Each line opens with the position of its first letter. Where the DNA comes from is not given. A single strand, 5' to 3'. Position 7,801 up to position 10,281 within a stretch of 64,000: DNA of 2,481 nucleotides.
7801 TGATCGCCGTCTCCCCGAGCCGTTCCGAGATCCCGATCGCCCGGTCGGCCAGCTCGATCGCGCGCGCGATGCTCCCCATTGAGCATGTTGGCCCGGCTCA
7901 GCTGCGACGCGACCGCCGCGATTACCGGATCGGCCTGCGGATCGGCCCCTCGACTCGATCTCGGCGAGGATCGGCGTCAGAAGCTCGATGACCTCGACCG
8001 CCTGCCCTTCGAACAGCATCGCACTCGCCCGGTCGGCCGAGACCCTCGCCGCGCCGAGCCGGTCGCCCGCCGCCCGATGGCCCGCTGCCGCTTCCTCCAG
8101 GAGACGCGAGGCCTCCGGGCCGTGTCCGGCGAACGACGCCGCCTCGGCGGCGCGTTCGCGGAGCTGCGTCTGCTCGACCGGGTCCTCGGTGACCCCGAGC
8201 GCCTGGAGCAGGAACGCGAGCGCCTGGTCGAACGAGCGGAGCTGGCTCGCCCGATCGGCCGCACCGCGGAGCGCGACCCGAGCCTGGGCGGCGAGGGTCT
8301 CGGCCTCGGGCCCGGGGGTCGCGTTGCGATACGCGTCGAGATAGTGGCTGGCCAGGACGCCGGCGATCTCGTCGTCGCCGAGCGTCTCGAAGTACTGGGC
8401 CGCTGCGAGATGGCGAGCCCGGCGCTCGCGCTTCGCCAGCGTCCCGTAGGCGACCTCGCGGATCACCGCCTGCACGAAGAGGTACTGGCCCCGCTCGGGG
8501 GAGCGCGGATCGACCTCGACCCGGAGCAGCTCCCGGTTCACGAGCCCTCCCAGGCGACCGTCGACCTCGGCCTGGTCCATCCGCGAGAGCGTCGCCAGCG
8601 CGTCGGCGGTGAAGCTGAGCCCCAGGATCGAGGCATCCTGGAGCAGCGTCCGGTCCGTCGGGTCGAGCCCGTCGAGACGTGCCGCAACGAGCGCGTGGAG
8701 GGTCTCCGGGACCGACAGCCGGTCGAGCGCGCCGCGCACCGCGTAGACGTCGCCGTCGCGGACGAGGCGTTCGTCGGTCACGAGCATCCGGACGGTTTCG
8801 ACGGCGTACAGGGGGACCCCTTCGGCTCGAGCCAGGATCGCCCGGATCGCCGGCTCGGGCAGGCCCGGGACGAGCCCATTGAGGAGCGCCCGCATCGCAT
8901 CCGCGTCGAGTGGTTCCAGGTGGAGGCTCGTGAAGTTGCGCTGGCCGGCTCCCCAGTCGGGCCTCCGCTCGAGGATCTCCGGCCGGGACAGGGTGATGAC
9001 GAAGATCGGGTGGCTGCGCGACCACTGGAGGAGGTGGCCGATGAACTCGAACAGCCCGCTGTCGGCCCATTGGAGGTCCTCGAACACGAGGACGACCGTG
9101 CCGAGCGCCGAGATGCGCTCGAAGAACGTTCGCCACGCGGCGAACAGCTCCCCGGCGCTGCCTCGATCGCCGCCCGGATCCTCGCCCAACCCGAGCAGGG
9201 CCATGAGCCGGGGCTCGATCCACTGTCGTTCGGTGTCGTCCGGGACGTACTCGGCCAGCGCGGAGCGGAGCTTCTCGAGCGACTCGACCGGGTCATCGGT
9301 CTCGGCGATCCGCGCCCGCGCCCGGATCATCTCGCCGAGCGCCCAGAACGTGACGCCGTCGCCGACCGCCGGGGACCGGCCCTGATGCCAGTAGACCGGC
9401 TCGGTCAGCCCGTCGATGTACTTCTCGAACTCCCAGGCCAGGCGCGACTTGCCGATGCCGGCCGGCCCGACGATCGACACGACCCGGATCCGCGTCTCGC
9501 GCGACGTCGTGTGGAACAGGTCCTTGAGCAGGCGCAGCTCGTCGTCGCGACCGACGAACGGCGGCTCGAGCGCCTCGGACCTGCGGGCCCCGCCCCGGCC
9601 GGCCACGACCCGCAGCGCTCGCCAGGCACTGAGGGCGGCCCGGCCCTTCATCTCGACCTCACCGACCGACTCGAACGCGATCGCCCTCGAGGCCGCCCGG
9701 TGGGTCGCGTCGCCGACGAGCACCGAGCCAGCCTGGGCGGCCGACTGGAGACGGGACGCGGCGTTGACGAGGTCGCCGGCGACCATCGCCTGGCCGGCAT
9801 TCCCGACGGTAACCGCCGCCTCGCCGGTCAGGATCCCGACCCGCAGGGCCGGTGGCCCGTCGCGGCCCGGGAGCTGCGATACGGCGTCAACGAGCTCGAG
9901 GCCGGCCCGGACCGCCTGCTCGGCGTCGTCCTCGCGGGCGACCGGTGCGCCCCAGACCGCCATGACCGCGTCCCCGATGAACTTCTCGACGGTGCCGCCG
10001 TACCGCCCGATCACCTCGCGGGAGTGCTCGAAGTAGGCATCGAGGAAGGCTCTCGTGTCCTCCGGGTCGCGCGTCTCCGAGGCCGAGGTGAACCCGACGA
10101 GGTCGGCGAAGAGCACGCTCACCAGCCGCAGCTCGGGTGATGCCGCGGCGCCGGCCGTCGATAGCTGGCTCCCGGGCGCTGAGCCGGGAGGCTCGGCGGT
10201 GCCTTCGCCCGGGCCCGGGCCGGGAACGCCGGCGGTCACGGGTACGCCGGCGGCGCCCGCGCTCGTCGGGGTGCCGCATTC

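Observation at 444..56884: About 20 single-base frame disruptions in otherwise well-conserved genes: indel-prone assembly or very recent pseudogenisation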

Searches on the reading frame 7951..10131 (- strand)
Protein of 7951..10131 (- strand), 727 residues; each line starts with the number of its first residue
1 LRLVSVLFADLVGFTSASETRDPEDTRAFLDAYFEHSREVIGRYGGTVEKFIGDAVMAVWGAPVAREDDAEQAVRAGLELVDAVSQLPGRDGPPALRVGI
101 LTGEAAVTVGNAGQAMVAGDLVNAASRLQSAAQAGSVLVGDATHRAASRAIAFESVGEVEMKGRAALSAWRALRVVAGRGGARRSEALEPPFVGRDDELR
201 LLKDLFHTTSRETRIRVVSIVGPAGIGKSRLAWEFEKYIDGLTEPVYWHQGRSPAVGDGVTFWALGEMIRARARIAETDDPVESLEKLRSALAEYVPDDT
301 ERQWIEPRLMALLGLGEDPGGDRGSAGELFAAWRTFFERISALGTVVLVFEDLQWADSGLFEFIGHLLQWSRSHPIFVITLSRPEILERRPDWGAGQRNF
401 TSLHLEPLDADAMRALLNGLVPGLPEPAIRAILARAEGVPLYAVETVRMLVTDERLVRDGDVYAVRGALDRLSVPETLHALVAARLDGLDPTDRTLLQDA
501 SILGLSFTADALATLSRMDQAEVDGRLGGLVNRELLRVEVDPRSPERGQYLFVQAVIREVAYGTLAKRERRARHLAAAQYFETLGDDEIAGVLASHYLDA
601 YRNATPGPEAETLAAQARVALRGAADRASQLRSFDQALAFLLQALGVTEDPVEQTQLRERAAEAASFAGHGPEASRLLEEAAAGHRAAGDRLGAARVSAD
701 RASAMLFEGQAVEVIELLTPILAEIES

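Call 58: search_protein_families(library=pfam, proteins=[window:7951-10131:-], max_evalue=0.0001)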
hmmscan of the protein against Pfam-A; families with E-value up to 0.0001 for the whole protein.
window:7951-10131:- (727 aa): 2 families
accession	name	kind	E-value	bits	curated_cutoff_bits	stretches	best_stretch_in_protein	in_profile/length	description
PF00211.25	Guanylate_cyc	-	1e-22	81.1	21.9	1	4-168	9-177/183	Adenylate and Guanylate cyclase catalytic domain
PF13191.12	AAA_16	-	9.4e-22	78.7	32.6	1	191-379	1-167/167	AAA ATPase domain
